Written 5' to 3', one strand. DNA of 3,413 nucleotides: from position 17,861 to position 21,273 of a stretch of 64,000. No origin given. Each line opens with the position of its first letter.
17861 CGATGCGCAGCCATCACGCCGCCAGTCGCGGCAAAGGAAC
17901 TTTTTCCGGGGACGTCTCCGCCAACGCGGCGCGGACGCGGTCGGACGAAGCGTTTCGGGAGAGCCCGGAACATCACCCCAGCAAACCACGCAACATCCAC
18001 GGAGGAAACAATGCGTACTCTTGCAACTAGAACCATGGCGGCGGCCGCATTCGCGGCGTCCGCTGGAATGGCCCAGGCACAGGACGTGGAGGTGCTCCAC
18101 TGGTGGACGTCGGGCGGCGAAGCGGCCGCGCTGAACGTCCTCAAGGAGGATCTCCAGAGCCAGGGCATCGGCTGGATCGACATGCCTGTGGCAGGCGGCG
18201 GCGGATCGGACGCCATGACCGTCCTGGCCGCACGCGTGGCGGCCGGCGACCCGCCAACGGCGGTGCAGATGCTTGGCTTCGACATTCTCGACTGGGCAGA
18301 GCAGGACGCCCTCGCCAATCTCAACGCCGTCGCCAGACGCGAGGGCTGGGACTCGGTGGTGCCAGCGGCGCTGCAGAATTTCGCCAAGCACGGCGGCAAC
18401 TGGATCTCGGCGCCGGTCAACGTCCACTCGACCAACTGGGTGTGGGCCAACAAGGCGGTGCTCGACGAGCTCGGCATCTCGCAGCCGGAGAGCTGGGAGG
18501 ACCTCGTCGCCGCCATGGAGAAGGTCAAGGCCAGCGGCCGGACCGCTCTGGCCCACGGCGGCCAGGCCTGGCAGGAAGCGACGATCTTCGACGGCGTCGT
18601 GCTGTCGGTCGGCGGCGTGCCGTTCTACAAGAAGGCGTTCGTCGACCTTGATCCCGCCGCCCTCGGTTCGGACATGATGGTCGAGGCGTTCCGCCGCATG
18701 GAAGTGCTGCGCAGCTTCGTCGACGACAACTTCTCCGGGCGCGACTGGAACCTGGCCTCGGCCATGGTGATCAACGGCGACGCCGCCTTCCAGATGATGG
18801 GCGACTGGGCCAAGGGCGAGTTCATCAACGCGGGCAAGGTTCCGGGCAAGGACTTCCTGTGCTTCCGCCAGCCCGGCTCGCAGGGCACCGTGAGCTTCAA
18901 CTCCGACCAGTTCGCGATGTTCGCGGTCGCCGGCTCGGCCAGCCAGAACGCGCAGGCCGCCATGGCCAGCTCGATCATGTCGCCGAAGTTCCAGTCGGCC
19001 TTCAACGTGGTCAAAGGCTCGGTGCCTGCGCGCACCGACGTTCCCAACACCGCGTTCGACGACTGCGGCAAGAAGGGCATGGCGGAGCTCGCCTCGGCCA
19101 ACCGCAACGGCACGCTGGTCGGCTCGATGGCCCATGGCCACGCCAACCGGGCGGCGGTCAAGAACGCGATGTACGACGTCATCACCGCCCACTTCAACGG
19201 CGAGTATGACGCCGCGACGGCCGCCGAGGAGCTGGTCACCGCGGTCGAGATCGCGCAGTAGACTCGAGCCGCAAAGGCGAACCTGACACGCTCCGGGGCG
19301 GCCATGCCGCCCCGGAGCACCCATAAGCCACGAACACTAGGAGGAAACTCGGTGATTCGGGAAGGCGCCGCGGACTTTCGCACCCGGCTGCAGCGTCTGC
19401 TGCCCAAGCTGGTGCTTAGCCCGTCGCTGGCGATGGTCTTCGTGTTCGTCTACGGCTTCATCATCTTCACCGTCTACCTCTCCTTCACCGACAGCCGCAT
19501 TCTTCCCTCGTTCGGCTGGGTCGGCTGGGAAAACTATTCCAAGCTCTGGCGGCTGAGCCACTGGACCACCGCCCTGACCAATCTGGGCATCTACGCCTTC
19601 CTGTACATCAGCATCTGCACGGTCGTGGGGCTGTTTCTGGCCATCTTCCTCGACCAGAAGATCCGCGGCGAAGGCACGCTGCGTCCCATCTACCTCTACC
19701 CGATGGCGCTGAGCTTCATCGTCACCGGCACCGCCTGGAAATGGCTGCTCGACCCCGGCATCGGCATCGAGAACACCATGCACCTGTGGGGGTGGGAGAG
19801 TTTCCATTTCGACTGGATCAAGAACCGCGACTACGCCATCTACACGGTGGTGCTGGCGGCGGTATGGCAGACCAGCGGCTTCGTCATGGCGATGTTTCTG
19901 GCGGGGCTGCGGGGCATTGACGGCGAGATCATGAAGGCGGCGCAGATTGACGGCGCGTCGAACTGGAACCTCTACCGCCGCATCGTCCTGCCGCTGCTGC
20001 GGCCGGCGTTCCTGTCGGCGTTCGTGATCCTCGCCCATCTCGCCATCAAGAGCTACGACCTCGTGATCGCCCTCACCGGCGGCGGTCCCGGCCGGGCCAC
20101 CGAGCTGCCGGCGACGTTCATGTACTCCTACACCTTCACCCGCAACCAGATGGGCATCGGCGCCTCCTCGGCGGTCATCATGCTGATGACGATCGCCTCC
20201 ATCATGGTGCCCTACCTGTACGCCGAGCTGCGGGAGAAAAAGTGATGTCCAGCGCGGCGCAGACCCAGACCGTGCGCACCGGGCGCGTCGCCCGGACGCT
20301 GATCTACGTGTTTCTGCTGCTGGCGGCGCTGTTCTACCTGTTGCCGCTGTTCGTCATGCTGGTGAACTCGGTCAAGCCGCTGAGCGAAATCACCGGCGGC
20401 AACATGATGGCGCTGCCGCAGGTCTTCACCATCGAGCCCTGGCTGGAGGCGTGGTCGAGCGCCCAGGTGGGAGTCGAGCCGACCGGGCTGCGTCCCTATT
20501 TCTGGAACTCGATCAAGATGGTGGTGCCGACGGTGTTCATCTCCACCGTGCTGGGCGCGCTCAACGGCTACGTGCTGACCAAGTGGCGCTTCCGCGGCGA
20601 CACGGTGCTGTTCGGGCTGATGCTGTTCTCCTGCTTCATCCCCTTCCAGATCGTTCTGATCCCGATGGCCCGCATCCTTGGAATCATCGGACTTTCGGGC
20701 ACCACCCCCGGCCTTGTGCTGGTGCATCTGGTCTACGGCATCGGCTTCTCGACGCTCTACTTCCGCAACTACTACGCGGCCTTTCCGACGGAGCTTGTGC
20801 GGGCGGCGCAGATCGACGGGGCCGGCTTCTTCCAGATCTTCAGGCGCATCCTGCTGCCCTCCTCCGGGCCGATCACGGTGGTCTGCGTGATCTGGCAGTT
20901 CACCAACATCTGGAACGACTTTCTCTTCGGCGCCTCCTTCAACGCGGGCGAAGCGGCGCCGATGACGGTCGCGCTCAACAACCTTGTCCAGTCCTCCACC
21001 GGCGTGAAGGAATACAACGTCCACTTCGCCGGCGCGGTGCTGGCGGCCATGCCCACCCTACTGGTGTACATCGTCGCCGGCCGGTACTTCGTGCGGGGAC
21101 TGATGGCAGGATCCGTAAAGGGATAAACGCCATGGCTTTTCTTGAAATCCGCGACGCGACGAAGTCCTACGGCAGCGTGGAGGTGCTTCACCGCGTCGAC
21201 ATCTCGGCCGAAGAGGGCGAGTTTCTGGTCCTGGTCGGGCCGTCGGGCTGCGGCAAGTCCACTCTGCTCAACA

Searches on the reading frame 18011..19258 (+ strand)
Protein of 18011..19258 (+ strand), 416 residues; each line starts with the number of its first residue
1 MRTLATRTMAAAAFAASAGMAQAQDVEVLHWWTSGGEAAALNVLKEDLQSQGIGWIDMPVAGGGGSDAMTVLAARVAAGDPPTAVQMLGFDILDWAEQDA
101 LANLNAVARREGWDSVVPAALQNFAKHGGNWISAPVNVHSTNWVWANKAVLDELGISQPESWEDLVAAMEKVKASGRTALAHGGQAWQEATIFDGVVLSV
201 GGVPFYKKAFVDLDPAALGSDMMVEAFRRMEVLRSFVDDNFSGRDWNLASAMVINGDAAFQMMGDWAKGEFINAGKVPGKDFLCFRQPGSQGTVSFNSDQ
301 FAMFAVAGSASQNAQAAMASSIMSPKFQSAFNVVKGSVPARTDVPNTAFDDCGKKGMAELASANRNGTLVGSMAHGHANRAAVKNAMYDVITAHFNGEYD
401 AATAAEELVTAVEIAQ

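Call 19: search_protein_families(library=pfam, proteins=[window:18011-19258:+], max_evalue=0.001)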
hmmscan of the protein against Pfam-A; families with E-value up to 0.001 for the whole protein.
window:18011-19258:+ (416 aa): 1 family
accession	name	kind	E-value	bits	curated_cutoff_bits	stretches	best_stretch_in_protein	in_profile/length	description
PF01547.30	SBP_bac_1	-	1e-26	95.1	26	1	62-292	30-273/307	Bacterial extracellular solute-binding protein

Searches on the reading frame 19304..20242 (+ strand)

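Call 19: search_protein_families(library=pfam, proteins=[window:19304-20242:+], max_evalue=0.001)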
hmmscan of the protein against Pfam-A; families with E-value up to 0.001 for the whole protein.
window:19304-20242:+ (313 aa): 1 family
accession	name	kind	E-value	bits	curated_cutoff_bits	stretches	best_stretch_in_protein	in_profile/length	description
PF00528.27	BPD_transp_1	-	4.1e-16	59.7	26.4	1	107-306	3-179/184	Binding-protein-dependent transport system inner membrane component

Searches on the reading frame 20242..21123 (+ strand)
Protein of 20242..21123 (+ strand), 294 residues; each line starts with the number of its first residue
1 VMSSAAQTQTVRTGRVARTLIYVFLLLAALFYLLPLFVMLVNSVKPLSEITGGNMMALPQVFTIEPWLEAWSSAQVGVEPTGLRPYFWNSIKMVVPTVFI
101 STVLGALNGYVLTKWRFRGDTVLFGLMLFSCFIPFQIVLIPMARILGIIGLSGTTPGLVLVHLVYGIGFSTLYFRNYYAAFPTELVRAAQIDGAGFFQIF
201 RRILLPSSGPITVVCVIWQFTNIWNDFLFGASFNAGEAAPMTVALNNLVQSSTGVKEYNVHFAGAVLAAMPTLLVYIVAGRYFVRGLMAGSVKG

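Call 19: search_protein_families(library=pfam, proteins=[window:20242-21123:+], max_evalue=0.001)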
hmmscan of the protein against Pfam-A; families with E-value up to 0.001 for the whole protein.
window:20242-21123:+ (294 aa): 1 family
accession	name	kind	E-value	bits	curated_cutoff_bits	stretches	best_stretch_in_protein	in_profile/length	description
PF00528.27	BPD_transp_1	-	1.6e-16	61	26.4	1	103-279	3-171/184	Binding-protein-dependent transport system inner membrane component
